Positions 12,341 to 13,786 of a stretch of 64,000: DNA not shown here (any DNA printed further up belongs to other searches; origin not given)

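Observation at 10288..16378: Palindrome 1: near-identical 1.37 kb inverted arms bracket the single-copy deoxyhypusine synthase gene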

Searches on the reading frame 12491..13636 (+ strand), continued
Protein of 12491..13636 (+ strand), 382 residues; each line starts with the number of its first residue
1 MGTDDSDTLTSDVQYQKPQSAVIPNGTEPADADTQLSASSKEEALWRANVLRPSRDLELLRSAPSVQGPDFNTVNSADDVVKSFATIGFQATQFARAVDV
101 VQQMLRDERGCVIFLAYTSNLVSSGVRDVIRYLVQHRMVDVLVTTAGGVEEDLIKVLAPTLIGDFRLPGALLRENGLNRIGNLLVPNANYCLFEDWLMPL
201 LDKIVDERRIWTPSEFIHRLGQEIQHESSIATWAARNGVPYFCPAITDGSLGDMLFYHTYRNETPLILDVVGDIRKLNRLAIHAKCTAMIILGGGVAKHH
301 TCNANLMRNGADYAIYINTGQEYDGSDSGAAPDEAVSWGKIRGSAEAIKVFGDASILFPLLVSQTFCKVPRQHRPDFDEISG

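Call 21: find_encoding_contigs(protein=P0048, flank=10000, max_places=4)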
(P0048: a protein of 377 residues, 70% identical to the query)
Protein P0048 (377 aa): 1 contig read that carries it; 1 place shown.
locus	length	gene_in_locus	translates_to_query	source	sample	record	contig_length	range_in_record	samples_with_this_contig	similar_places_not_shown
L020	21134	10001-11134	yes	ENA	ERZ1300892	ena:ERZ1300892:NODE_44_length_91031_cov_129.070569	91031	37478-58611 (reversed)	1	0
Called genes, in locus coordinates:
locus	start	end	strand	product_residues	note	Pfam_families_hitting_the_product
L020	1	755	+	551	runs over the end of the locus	PF01925:TauE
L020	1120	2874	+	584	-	PF05195:AMP_N, PF00557:Peptidase_M24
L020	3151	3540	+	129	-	PF01282:Ribosomal_S24e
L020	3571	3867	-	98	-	PF03647:Tmemb_14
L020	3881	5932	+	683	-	-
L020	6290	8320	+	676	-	-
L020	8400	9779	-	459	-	PF03162:Y_phosphatase2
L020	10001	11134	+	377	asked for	PF01916:DS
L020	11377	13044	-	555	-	PF00319:SRF-TF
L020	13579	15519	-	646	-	PF00013:KH_1 (weak), PF22675:KH-I_KHDC4-BBP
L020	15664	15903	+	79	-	-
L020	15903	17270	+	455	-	PF00155:Aminotran_1_2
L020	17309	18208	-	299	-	-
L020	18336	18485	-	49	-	-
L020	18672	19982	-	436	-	PF00892:EamA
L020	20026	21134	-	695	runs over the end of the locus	PF00069:Pkinase, PF07714:PK_Tyr_Ser-Thr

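Call 29: find_encoding_contigs(protein=P0033, flank=7000, max_places=10)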
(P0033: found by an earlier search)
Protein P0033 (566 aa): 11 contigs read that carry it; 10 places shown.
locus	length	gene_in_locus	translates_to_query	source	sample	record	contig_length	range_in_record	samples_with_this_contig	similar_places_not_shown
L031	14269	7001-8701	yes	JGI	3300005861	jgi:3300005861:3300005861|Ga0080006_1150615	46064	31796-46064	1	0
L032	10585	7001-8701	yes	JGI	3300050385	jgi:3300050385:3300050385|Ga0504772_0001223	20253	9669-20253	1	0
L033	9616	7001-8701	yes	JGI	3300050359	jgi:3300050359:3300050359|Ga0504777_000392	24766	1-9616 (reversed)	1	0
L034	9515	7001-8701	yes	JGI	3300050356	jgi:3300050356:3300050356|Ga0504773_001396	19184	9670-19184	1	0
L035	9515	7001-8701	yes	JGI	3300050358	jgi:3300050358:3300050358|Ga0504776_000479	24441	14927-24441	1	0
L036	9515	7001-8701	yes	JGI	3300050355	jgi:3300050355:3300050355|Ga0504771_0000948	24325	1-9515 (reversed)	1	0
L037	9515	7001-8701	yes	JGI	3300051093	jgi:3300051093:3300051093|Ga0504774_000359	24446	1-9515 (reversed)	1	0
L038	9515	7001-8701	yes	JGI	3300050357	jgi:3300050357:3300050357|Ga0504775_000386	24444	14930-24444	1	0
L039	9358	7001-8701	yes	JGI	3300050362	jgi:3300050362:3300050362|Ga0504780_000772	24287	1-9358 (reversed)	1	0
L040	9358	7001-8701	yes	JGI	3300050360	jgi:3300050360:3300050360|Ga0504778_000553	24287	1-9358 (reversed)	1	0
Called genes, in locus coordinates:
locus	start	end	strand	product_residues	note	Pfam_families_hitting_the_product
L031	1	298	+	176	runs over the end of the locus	-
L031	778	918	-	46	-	-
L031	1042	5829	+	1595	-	PF00270:DEAD, PF00271:Helicase_C, PF16124:RecQ_Zn_bind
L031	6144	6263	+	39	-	-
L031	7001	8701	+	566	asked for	PF00319:SRF-TF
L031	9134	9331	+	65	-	-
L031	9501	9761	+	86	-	-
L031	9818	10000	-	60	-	-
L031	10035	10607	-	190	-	-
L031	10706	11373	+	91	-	-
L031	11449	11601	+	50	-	-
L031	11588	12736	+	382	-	PF01916:DS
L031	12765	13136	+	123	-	-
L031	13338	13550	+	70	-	-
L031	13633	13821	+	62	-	-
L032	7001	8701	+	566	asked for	PF00319:SRF-TF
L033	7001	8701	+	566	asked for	PF00319:SRF-TF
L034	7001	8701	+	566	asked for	PF00319:SRF-TF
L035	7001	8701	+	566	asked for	PF00319:SRF-TF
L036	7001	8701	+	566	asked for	PF00319:SRF-TF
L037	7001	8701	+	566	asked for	PF00319:SRF-TF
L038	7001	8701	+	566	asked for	PF00319:SRF-TF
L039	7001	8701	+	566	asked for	PF00319:SRF-TF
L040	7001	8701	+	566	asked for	PF00319:SRF-TF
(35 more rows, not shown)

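Call 30: find_encoding_contigs(protein=P0018, flank=7000, max_places=10)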
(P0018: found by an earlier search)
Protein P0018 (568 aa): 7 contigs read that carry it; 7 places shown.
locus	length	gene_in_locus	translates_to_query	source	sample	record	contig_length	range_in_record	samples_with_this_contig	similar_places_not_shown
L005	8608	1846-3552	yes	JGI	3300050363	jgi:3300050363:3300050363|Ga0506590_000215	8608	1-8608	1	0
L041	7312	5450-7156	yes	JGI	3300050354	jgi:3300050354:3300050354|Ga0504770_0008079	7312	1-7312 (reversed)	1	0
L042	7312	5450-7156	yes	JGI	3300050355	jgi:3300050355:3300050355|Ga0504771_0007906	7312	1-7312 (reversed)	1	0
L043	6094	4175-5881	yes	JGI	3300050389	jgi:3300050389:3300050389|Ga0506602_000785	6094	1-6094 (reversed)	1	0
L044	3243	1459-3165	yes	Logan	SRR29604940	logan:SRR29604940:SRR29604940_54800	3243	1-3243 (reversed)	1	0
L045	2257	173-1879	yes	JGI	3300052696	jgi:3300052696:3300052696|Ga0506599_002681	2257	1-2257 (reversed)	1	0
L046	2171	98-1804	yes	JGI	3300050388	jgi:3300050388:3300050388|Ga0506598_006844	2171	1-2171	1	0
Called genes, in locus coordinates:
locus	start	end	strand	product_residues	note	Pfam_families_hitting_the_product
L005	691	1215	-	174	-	-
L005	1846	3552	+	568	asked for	PF11805:DUF3326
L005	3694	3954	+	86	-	-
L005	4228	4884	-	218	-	-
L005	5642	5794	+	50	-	-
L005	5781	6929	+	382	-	PF01916:DS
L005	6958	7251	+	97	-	-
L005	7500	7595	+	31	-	-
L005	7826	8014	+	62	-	-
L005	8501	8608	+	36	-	?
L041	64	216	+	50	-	-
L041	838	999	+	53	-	-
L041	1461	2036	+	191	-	-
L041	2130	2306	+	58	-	-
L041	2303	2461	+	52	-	-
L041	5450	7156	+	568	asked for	PF11805:DUF3326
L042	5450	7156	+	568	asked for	PF11805:DUF3326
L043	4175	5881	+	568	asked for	PF11805:DUF3326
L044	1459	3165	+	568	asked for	PF11805:DUF3326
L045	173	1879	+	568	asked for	PF11805:DUF3326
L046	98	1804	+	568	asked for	PF11805:DUF3326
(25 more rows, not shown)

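Call 70: list_cluster_members(proteins=[P0046, P0048])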
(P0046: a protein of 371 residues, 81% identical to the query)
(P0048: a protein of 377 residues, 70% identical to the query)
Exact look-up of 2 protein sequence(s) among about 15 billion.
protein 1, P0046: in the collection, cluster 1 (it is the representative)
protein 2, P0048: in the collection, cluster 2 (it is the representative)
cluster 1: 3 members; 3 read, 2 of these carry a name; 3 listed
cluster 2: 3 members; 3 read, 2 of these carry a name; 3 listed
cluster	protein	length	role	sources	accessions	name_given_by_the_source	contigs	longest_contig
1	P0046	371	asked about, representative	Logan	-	-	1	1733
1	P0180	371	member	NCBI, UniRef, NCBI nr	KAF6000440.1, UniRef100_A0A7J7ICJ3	deoxyhypusine synthase [Cyanidiococcus yangmingshanensis] | deoxyhypusine synthase n=1 Tax=Cyanidiococcus yangmingshanensis TaxID=2690220 ...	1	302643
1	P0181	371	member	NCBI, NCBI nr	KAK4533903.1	hypothetical protein CCYA_CCYA20G4785 [Cyanidiococcus yangmingshanensis]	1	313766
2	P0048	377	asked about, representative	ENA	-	-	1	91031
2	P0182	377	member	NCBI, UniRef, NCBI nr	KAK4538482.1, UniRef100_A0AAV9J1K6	hypothetical protein CDCA_CDCA18G4507 [Cyanidium caldarium] | deoxyhypusine synthase n=1 Tax=Cyanidium caldarium TaxID=2771 RepID=A0AAV9J1K6_CYACA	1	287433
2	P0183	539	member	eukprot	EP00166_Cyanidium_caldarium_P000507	ctg_12.g1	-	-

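Call 71: find_encoding_contigs(protein=P0181, flank=8000, max_places=1)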
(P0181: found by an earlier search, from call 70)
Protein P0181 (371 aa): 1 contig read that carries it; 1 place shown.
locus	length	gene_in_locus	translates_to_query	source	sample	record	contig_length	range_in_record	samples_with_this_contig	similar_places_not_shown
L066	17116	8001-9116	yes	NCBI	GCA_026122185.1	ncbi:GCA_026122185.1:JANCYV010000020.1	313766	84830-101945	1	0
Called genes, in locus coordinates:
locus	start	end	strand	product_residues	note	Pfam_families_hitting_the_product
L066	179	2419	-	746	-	PF00069:Pkinase, PF07714:PK_Tyr_Ser-Thr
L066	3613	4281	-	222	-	PF03637:Mob1_phocein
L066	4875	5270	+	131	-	-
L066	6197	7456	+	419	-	PF11805:DUF3326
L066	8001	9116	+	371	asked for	PF01916:DS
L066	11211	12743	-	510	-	PF00319:SRF-TF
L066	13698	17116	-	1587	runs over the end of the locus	PF00270:DEAD, PF00271:Helicase_C, PF16124:RecQ_Zn_bind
